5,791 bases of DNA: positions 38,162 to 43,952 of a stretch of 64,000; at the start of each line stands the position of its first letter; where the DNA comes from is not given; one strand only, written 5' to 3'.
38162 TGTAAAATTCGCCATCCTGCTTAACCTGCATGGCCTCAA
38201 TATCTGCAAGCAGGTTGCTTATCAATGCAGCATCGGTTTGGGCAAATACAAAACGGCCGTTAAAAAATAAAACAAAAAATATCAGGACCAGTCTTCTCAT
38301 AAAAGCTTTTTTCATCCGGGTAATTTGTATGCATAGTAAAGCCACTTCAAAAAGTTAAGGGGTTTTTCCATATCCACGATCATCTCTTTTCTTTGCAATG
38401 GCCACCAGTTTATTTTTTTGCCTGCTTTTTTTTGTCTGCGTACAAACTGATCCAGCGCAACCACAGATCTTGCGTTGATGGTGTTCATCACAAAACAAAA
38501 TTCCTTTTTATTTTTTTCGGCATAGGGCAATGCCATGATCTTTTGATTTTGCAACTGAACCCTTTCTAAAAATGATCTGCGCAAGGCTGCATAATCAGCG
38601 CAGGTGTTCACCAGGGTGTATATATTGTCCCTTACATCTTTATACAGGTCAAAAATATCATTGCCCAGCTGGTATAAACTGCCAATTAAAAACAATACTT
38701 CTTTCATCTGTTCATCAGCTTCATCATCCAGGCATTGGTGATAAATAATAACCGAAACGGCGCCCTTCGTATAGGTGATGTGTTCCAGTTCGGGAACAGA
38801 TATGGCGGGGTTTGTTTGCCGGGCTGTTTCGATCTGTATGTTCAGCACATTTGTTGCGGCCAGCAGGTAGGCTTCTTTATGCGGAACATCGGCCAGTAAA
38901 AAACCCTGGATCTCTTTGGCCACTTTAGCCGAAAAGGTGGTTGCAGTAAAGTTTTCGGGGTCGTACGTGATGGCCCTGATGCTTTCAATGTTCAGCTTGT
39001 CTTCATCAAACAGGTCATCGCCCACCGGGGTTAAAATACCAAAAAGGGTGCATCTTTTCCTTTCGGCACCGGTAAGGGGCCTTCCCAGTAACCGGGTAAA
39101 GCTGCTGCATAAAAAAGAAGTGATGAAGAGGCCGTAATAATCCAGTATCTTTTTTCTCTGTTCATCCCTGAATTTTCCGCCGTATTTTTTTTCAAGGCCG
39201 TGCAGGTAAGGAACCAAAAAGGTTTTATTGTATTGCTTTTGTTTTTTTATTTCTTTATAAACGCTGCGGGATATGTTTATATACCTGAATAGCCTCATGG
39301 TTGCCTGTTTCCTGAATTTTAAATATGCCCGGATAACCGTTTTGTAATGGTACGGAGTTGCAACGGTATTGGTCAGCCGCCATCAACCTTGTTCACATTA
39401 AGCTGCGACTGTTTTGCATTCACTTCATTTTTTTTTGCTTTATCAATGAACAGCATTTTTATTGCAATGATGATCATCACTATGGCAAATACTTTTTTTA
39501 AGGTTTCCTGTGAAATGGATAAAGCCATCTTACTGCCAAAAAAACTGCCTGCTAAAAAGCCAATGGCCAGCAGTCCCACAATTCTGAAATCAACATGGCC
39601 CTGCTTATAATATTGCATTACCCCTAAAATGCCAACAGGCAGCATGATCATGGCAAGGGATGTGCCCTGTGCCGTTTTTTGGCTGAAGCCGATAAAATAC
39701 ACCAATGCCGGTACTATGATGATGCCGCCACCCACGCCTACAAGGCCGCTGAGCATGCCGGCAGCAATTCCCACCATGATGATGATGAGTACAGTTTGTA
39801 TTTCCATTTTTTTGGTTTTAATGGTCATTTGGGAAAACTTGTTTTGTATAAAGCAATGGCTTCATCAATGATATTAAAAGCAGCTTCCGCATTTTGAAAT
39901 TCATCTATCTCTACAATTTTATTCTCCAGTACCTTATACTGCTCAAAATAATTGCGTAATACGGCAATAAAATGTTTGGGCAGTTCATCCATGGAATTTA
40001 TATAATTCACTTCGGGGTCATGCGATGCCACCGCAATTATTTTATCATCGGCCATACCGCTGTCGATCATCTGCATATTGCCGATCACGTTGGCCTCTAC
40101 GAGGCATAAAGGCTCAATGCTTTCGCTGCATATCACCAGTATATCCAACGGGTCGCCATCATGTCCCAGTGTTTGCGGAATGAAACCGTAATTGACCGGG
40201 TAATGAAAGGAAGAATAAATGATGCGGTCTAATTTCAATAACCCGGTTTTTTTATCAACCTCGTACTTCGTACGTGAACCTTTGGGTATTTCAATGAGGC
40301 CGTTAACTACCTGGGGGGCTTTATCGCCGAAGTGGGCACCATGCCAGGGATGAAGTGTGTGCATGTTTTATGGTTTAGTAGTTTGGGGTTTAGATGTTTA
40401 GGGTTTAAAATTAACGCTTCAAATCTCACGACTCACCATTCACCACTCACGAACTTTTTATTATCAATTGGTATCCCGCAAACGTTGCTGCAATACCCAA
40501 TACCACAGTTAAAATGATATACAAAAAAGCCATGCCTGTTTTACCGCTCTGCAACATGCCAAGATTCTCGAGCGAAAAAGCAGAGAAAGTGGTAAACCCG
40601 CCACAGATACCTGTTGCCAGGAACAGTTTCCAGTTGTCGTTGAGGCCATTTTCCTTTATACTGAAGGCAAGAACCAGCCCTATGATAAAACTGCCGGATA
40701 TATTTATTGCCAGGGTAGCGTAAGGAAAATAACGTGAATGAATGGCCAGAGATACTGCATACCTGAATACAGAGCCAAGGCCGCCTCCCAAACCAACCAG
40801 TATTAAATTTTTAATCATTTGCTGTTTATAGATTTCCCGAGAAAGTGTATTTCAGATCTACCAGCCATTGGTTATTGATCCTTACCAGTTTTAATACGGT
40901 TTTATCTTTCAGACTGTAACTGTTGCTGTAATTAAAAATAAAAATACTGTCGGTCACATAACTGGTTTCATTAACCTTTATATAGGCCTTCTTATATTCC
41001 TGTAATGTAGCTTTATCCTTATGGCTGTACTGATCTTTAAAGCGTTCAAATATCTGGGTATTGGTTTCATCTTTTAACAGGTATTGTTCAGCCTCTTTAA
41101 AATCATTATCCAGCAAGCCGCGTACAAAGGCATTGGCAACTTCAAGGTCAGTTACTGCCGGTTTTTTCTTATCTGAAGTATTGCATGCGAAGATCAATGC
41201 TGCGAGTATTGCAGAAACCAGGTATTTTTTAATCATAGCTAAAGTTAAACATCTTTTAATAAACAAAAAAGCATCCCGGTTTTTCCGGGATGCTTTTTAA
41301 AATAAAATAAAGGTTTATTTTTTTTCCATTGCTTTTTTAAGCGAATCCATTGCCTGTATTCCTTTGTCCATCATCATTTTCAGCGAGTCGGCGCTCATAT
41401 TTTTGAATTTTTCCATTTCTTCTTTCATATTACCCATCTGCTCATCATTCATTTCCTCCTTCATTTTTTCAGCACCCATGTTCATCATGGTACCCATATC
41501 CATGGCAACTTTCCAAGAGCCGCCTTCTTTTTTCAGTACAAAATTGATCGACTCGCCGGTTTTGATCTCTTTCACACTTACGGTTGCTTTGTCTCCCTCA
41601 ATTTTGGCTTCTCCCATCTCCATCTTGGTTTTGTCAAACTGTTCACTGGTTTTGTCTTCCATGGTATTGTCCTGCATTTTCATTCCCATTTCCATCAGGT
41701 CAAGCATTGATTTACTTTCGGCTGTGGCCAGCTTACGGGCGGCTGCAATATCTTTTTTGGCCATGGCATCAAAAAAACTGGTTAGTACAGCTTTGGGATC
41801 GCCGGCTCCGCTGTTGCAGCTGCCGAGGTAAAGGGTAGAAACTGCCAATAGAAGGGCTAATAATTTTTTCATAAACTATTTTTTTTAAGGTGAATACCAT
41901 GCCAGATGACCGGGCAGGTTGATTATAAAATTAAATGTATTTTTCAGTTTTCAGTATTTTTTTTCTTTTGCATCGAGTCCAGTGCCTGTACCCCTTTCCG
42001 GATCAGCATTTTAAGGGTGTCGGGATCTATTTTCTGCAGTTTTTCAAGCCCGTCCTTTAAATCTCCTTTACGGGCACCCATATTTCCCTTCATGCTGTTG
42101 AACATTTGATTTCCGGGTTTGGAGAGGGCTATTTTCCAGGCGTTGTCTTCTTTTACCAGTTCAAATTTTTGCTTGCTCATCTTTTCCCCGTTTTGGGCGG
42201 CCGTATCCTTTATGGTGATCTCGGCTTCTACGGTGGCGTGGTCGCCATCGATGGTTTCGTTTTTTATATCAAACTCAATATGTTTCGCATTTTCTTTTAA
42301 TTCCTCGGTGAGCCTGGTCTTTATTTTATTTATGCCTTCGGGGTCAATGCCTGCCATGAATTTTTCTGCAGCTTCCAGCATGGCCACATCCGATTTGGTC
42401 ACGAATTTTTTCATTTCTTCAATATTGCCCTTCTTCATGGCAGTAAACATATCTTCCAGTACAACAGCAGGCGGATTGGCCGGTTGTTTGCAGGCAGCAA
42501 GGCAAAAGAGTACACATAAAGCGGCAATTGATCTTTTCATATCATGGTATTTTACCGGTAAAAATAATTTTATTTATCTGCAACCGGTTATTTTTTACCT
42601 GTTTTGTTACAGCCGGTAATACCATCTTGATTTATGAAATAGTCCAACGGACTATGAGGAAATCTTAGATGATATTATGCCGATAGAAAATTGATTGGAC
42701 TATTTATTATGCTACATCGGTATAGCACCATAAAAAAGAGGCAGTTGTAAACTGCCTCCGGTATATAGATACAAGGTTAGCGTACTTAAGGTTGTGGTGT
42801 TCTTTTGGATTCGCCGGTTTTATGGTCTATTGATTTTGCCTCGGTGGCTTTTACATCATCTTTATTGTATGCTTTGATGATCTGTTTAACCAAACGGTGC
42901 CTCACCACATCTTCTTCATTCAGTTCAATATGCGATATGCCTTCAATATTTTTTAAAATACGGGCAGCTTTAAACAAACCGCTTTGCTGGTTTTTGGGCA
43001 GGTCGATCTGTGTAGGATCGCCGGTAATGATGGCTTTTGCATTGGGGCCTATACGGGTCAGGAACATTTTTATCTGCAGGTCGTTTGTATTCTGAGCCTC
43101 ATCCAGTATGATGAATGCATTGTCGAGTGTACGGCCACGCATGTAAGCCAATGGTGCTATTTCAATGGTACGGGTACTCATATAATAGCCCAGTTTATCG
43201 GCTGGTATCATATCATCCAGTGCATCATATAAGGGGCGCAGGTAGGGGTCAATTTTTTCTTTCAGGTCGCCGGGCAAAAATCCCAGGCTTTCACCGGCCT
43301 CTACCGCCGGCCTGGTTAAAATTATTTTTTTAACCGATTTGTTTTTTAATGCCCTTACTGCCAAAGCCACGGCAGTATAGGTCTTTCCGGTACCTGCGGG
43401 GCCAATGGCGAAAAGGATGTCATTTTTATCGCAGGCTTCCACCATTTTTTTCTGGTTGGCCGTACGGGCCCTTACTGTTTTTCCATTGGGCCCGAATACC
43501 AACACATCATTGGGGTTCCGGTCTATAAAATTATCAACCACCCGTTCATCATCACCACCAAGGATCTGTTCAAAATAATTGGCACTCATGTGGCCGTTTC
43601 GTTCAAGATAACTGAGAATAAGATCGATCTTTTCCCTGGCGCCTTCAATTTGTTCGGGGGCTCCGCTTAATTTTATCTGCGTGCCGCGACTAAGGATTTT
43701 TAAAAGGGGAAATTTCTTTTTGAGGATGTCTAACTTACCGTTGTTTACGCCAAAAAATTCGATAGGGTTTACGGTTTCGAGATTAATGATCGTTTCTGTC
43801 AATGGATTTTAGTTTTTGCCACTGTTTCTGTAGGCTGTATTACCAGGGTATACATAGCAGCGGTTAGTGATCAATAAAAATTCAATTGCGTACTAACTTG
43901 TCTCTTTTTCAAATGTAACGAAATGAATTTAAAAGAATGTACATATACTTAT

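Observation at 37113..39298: Coupled class I isoprenoid synthase-like and exported DxDD class II cyclase-like gene pair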

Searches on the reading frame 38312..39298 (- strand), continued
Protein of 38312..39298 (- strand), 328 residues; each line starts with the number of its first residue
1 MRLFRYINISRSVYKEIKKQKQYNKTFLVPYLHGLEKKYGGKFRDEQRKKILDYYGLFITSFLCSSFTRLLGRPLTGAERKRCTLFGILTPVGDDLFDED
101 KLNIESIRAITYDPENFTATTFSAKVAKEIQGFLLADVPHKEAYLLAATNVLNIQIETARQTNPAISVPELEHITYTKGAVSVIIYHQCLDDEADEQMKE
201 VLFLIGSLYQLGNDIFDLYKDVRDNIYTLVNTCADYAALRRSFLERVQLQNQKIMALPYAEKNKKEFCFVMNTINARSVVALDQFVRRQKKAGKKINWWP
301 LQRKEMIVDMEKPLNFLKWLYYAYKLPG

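Call 74: search_protein_families(library=pfam, proteins=[L169:16-606:+, L169:614-1231:+, L169:1250-1882:+, L169:1891-2580:-, L169:2981-3850:-, L169:3989-4993:+, L169:4960-6186:-, L169:6190-6963:-, L169:7084-7803:-, L169:7930-8382:-], max_evalue=0.01)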
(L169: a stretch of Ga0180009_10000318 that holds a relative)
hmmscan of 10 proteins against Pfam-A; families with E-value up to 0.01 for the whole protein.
L169:16-606:+ (196 aa): 2 families
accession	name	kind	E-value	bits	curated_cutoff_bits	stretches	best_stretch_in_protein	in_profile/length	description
PF04143.19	Sulf_transp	-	6e-15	56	27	1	38-189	7-156/310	Sulphur transport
PF20398.3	DUF6691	-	3.5e-05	24.5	27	1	16-138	3-131/142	Family of unknown function (DUF6691)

L169:614-1231:+ (205 aa): 2 families
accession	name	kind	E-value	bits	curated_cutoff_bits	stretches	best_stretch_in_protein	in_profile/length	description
PF00581.25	Rhodanese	-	2.3e-13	50.9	22.2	1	60-143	10-100/102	Rhodanese-like domain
PF12048.14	DUF3530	-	0.00036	20.4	29.8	1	31-87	191-247/310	Protein of unknown function (DUF3530)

L169:1250-1882:+ (210 aa): 1 family
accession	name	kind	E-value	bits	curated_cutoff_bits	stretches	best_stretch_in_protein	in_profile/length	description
PF00581.25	Rhodanese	-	1.7e-15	57.8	22.2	1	64-146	12-98/102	Rhodanese-like domain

L169:1891-2580:- (229 aa): 6 families
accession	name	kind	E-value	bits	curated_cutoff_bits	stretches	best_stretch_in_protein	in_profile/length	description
PF13545.12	HTH_Crp_2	-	1.2e-17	64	27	1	155-225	1-70/70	Crp-like helix-turn-helix domain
PF00027.35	cNMP_binding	-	6.5e-15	55.3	27.5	1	37-123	3-89/89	Cyclic nucleotide-binding domain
PF00325.26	Crp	-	4.7e-07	29.9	21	1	176-207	1-32/32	Bacterial regulatory proteins, crp family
PF04492.19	Phage_rep_O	-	0.0021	19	28.7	1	175-216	47-88/95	Bacteriophage replication protein O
PF03870.21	RNA_pol_Rpb8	-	0.0067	17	25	1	91-169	15-91/141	RNA polymerase Rpb8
PF13412.12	HTH_24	-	0.0097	15.9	21.9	0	179-208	19-48/48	Winged helix-turn-helix DNA-binding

L169:2981-3850:- (289 aa): 1 family
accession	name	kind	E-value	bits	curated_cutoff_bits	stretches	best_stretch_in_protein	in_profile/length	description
PF00902.23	TatC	-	2e-65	220.9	25.1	1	31-264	1-208/208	Sec-independent protein translocase protein (TatC)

L169:3989-4993:+ (334 aa): 1 family
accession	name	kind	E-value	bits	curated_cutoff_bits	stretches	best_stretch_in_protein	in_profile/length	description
PF09371.15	Tex_N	-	0.0019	18.3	32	1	31-56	30-55/75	Tex-like protein N-terminal domain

L169:4960-6186:- (408 aa): 1 family
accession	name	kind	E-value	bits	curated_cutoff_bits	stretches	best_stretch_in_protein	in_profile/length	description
PF02547.20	Queuosine_synth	-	2.4e-97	326.4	25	1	10-404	2-321/322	Queuosine biosynthesis protein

L169:6190-6963:- (257 aa): 9 families
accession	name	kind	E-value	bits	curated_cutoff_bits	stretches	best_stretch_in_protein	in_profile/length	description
PF00561.26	Abhydrolase_1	-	1.7e-31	110.2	25.8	1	12-128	1-113/245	alpha/beta hydrolase fold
PF12697.13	Abhydrolase_6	-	2e-19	71.6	26.3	1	14-249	1-216/217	Alpha/beta hydrolase family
PF12146.15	Hydrolase_4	-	1.2e-18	67.8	27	1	14-242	7-237/239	Serine aminopeptidase, S33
PF01738.24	DLH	-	6.7e-06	26.3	21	1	11-49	13-54/217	Dienelactone hydrolase family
PF03096.20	Ndr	-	7.2e-06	25.4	23.3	1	62-187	84-205/283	Ndr family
PF07819.20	PGAP1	-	0.0001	22.6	24.3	0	48-104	60-117/233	PGAP1-like alpha/beta domain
PF00756.26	Esterase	-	0.00019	21.7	22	1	62-108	97-146/251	Putative esterase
PF00975.26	Thioesterase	-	0.00031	21.5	26.4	1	13-174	2-160/226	Thioesterase domain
PF12695.13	Abhydrolase_5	-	0.0043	17.3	27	0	65-107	44-86/164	Alpha/beta hydrolase family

L169:7084-7803:- (239 aa): 1 family
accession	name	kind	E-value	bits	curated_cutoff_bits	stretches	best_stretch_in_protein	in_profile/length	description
PF03740.19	PdxJ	-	7.8e-95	316.9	24.5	1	3-234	1-232/234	Pyridoxal phosphate biosynthesis protein PdxJ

L169:7930-8382:- (150 aa): 1 family
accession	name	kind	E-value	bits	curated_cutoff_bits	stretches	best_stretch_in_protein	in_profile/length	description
PF02580.21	Tyr_Deacylase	-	2e-56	190.8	25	1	2-145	1-144/144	D-Tyr-tRNA(Tyr) deacylase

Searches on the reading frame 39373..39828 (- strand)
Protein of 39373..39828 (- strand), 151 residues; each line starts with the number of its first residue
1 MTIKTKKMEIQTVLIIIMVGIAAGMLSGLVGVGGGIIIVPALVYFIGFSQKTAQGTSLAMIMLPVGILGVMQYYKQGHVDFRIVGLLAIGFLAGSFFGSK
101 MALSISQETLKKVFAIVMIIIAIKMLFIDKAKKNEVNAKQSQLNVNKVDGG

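Call 3: search_protein_families(library=pfam, proteins=[window:39373-39828:-], max_evalue=1)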
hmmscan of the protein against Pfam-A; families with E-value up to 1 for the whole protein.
window:39373-39828:- (151 aa): 2 families
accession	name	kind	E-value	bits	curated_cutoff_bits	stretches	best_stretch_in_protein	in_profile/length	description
PF01925.25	TauE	-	1.2e-28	100.8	32.6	1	16-133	1-113/237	Sulfite exporter TauE/SafE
PF10325.15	7TM_GPCR_Srz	-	0.044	13.6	22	1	38-128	54-145/265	Serpentine type 7TM GPCR chemoreceptor Srz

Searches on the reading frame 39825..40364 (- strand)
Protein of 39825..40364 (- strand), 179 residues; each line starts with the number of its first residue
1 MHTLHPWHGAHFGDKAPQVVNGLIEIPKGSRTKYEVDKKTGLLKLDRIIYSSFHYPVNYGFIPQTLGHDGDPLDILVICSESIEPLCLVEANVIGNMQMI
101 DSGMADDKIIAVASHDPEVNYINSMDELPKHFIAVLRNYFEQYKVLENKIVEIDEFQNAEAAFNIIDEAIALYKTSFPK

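Call 3: search_protein_families(library=pfam, proteins=[window:39825-40364:-], max_evalue=1)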
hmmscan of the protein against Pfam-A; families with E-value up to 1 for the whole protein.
window:39825-40364:- (179 aa): 3 families
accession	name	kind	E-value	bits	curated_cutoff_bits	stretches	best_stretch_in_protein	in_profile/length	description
PF00719.24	Pyrophosphatase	-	7.3e-58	195.2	23.5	1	23-174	2-153/153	Inorganic pyrophosphatase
PF18823.6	InPase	-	0.024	14.9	26.8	1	56-89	46-79/135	Inorganic Pyrophosphatase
PF13173.12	AAA_14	-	0.081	13.4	27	1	115-171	28-86/129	AAA domain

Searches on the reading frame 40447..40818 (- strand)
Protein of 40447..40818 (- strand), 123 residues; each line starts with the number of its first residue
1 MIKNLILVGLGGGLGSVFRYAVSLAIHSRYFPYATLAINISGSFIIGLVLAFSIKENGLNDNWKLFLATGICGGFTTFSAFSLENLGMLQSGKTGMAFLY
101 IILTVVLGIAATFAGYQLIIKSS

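Call 88: search_protein_families(library=pfam, proteins=[window:40447-40818:-], max_evalue=0.001)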
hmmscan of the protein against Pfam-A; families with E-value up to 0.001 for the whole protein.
window:40447-40818:- (123 aa): 1 family
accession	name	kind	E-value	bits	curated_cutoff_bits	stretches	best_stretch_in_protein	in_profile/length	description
PF02537.21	CRCB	-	1.4e-30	106.1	32.9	1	6-116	1-103/103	CrcB-like protein, Camphor Resistance (CrcB)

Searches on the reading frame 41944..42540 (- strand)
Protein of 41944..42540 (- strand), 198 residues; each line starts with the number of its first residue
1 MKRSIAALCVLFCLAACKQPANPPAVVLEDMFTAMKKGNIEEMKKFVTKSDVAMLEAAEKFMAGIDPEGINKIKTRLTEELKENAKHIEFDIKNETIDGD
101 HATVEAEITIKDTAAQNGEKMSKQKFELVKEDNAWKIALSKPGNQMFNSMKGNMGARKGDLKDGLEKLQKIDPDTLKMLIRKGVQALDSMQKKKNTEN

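Call 88: search_protein_families(library=pfam, proteins=[window:41944-42540:-], max_evalue=0.001)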
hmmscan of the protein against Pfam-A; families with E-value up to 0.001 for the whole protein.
window:41944-42540:- (198 aa): 4 families
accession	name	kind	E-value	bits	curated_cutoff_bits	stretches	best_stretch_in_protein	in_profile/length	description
PF12870.14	DUF4878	-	2.1e-07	31.7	24.1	1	22-138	6-112/112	Domain of unknown function (DUF4878)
PF08332.16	CaMKII_AD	-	6.8e-05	23.5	22.1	1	27-137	8-119/128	Calcium/calmodulin dependent protein kinase II association domain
PF16111.11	DUF4829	-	0.00017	22.8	25.5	1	27-138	3-116/119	Domain of unknown function (DUF4829)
PF05223.17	MecA_N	-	0.00048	20.8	22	0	30-113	8-96/117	NTF2-like N-terminal transpeptidase domain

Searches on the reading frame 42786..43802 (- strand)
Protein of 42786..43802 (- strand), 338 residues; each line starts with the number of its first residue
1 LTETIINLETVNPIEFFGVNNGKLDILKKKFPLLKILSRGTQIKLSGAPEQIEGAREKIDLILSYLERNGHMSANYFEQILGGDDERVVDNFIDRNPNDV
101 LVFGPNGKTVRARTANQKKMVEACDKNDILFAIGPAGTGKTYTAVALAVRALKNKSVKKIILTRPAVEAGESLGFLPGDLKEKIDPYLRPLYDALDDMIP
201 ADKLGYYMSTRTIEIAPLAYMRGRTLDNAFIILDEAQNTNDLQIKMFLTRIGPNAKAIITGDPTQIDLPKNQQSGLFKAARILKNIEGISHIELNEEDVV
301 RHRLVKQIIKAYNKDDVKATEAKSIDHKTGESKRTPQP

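Call 88: search_protein_families(library=pfam, proteins=[window:42786-43802:-], max_evalue=0.001)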
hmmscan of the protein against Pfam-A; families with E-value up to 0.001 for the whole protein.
window:42786-43802:- (338 aa): 8 families
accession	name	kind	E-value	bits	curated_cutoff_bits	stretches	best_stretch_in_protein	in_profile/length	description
PF02562.22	PhoH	-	1.5e-94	315.7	27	1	110-313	2-205/205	PhoH-like protein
PF13604.12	AAA_30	-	8.6e-09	35.8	27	1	115-268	4-130/191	AAA domain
PF13245.12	AAA_19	-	1.1e-08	35.8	25.1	1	117-266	1-129/134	AAA domain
PF00580.27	UvrD-helicase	-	8e-06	26.2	23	0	230-265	215-250/271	UvrD/REP helicase N-terminal domain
PF00270.35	DEAD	-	9.1e-05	22.7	26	0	114-165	1-53/167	DEAD/DEAH box helicase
PF01695.23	IstB_IS21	-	0.00028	20.9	24.1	1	122-154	87-119/238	IstB-like ATP binding protein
PF20720.3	nSTAND3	-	0.00038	20.6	27.2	1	114-155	4-45/155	Novel STAND NTPase 3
PF13401.12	AAA_22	-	0.00053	20.7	27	0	128-241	6-98/130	AAA domain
